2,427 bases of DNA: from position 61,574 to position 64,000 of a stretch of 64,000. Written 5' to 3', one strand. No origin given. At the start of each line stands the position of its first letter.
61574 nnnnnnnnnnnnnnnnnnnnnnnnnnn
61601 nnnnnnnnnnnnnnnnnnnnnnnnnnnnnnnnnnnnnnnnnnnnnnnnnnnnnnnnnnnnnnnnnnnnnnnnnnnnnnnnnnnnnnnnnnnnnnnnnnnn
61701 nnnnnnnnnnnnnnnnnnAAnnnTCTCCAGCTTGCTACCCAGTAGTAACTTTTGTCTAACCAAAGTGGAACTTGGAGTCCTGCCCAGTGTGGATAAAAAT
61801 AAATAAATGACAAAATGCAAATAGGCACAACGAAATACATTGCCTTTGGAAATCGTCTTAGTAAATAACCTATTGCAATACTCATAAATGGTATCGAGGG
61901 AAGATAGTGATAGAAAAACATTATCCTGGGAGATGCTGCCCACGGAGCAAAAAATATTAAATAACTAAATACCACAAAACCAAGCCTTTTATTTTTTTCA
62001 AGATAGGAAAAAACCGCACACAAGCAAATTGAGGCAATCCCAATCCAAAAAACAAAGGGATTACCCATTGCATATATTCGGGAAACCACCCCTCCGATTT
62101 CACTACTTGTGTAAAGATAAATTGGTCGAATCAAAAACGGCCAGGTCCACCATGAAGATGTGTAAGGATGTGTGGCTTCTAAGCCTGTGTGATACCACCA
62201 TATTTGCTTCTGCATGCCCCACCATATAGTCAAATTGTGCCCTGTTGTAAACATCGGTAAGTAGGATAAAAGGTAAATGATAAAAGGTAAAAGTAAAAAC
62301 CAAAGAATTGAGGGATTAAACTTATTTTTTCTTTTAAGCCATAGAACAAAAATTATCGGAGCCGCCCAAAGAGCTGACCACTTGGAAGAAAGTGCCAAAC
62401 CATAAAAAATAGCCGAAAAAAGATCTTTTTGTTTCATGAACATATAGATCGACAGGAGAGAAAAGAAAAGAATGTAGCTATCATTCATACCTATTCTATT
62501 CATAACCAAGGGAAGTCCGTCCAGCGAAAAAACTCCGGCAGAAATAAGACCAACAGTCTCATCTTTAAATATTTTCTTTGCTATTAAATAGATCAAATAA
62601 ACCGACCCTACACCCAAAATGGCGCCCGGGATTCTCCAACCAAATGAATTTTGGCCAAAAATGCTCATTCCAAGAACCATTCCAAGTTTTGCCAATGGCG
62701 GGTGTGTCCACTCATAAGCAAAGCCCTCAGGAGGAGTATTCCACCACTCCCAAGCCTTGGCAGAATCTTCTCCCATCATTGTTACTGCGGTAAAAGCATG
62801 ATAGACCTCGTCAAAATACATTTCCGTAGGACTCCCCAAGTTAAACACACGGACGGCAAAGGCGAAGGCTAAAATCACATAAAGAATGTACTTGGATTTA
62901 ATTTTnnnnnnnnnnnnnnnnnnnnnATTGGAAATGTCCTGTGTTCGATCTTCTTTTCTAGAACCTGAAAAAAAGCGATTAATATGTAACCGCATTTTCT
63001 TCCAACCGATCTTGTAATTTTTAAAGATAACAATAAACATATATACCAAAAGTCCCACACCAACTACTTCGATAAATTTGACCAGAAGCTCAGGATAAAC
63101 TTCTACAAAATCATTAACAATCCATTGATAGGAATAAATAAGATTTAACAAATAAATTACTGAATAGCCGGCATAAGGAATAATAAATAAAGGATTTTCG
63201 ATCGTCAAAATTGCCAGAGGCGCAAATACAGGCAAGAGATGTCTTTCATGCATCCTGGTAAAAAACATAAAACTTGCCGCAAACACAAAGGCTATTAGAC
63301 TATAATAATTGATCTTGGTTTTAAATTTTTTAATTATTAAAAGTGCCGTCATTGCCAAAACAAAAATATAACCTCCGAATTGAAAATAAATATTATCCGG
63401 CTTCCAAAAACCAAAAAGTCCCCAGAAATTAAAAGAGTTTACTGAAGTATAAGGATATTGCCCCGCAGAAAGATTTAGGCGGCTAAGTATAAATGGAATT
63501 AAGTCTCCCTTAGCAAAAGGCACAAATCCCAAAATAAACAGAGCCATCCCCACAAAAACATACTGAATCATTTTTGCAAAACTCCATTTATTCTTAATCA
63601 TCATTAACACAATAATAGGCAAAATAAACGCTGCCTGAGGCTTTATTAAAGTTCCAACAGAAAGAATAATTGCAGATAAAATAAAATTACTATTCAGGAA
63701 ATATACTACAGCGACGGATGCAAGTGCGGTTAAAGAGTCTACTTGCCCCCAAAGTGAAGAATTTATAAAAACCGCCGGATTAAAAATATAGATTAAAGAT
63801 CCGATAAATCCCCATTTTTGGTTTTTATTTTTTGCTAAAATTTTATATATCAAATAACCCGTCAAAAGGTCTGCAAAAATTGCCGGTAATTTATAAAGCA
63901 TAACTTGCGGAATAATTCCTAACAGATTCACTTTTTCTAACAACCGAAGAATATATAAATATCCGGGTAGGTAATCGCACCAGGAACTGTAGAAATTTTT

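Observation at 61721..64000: Giant fused GT-C + PMT/GT39-like membrane glycosyltransferase adjacent to the Thr/Pro-rich surface-protein operon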

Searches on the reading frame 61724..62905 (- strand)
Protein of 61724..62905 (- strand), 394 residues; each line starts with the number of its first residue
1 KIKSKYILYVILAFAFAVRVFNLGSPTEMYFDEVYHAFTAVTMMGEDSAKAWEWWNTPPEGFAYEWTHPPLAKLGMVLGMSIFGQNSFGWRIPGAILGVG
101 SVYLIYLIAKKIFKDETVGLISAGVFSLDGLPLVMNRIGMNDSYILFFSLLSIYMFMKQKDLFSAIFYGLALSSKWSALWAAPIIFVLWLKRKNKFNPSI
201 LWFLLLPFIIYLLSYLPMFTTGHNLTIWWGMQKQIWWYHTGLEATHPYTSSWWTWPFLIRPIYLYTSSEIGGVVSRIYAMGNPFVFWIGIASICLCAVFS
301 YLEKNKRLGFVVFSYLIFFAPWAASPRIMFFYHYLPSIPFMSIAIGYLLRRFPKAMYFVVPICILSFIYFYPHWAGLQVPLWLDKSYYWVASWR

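Call 29: search_solved_structures(query=window:61724-62905:-, max_evalue=0.01, show_alignments=2)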
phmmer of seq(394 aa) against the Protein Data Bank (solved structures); distinct sequences matched with E-value up to 0.01: 2.
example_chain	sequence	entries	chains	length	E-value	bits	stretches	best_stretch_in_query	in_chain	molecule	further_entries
9i5k_A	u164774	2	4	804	2.2e-06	30.5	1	225-348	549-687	Dolichyl-phosphate-mannose--protein mannosyltransferase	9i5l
6p25_A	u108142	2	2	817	0.00087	22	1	231-375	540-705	Dolichyl-phosphate-mannose--protein mannosyltransferase 1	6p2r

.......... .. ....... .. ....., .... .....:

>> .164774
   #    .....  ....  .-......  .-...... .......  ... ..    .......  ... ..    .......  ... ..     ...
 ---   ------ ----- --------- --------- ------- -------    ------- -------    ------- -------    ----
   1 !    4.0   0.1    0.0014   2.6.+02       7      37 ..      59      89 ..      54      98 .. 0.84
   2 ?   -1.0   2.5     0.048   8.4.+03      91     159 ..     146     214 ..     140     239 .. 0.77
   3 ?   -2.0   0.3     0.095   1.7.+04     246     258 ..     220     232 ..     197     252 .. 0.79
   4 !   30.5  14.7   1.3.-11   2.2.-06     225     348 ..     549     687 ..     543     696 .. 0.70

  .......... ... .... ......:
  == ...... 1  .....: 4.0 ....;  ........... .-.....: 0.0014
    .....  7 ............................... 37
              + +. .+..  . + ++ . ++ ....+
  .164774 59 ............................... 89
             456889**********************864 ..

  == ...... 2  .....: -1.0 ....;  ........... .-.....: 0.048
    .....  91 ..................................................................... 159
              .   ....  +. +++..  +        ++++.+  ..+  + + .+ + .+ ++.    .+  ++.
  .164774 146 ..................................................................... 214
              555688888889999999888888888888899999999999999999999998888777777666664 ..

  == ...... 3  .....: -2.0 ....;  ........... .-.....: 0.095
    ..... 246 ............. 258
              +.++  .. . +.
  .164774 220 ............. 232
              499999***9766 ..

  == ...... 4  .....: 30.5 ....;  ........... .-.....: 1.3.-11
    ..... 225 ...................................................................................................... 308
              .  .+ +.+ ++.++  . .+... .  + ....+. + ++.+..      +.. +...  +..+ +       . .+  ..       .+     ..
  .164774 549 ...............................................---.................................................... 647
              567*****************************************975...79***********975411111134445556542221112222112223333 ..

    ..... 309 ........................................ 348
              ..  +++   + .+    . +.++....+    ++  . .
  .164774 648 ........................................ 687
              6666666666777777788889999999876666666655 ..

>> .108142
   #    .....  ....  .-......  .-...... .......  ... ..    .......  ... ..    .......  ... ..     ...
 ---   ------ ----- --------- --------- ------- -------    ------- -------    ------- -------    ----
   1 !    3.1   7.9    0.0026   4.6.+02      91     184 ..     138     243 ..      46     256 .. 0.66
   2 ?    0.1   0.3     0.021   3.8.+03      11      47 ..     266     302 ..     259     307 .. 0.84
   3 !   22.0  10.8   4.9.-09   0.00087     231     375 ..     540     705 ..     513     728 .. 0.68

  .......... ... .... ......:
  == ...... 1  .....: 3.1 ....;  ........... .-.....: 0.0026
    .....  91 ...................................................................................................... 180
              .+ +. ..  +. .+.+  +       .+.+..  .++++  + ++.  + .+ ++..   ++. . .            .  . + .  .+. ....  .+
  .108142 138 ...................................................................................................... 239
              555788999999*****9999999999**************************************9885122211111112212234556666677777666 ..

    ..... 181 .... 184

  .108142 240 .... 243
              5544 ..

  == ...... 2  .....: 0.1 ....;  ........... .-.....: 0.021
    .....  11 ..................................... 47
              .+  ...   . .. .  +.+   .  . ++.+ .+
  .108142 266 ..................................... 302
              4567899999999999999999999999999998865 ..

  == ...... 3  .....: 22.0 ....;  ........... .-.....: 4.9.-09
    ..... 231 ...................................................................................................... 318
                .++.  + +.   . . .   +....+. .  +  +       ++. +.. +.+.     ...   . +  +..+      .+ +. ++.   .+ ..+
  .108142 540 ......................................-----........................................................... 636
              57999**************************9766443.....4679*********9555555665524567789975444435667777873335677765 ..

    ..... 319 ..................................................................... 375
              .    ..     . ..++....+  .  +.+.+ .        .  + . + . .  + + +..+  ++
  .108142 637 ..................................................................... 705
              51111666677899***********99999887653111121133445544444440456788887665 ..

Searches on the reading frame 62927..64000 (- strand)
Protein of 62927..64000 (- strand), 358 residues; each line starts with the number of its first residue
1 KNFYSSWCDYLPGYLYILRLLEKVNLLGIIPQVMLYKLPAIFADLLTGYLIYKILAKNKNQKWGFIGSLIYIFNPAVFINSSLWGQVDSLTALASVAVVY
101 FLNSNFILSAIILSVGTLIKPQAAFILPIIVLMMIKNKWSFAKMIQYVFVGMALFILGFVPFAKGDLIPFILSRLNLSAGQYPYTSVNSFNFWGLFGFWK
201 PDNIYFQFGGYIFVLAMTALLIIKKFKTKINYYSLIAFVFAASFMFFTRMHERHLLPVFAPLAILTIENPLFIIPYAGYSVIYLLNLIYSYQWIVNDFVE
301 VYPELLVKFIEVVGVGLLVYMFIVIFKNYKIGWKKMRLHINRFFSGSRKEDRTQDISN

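Call 7: search_protein_families(library=pfam, proteins=[window:62927-64000:-], max_evalue=10)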
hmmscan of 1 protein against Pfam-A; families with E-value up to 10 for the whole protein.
seq(358 aa): 0 families
